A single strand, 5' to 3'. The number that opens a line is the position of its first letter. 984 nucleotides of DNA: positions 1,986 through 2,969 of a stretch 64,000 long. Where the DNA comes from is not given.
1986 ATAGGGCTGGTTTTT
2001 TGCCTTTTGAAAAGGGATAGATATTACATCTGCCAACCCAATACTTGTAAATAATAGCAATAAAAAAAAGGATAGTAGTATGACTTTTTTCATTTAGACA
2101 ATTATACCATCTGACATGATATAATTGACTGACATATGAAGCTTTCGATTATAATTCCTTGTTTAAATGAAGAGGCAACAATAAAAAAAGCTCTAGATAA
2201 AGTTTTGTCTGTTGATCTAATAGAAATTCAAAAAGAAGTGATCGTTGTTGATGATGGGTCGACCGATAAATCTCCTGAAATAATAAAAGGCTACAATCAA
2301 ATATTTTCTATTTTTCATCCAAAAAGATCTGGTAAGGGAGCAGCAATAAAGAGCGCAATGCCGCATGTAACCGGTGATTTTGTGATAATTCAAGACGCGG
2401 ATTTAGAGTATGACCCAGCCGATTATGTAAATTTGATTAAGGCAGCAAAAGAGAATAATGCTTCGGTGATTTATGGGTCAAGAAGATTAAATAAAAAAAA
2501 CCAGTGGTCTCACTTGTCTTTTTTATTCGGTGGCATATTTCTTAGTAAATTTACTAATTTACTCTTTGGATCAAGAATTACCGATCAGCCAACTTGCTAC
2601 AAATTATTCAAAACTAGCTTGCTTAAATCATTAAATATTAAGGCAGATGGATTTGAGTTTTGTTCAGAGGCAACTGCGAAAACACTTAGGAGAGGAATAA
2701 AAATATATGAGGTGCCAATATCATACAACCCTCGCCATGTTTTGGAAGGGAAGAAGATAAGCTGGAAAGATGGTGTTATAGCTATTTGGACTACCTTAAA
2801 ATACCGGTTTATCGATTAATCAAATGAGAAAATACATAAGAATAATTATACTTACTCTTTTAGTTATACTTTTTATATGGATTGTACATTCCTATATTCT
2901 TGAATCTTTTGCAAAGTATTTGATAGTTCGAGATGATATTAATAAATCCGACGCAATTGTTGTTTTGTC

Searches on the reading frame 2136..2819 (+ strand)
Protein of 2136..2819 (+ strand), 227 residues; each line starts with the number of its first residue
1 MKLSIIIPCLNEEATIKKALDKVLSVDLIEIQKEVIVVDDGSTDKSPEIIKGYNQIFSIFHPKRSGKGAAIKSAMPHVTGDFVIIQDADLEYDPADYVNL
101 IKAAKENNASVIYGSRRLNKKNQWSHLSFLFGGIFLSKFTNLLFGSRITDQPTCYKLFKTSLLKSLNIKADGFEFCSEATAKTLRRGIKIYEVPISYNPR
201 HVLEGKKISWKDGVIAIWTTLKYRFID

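Call 81: find_encoding_contigs(protein=window:2136-2819:+, flank=10000, max_places=1)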
Protein window:2136-2819:+ (227 aa): 15 contigs read that carry it; 1 place shown.
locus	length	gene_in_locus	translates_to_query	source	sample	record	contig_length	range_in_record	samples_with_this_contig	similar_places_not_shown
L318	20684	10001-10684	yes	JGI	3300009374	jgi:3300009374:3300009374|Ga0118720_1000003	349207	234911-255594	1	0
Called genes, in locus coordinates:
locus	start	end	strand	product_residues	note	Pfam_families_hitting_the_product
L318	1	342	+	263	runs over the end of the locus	PF00106:adh_short, PF08659:KR (weak), PF13561:adh_short_C2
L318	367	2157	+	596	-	PF02776:TPP_enzyme_N, PF00205:TPP_enzyme_M, PF02775:TPP_enzyme_C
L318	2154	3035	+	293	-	PF00535:Glycos_transf_2, PF10111:Glyco_tranf_2_2, PF13641:Glyco_tranf_2_3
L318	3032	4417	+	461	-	-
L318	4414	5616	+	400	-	PF08421:Methyltransf_13, PF13489:Methyltransf_23, PF08241:Methyltransf_11 (faint), PF08242:Methyltransf_12 (weak), PF08484:Methyltransf_14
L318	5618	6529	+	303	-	PF01370:Epimerase, PF04321:RmlD_sub_bind, PF16363:GDP_Man_Dehyd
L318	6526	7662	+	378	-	-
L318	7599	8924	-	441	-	-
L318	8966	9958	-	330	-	-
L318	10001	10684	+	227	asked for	PF00535:Glycos_transf_2, PF13641:Glyco_tranf_2_3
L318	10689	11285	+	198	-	PF02698:DUF218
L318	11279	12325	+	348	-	PF01073:3Beta_HSD, PF01370:Epimerase, PF02719:Polysacc_synt_2 (weak), PF04321:RmlD_sub_bind, PF07993:NAD_binding_4 (faint), PF16363:GDP_Man_Dehyd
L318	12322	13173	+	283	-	PF01370:Epimerase, PF04321:RmlD_sub_bind, PF16363:GDP_Man_Dehyd, PF02719:Polysacc_synt_2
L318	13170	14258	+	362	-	PF13439:Glyco_transf_4, PF00534:Glycos_transf_1, PF13692:Glyco_trans_1_4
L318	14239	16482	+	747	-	PF13431:TPR_17 (faint), PF04932:Wzy_C, PF23914:TPR_CcmH_CycH (faint), PF00515:TPR_1 (faint), PF07719:TPR_2 (faint), PF13181:TPR_8 (faint), PF13424:TPR_12 (faint), PF13428:TPR_14 (faint), +1 more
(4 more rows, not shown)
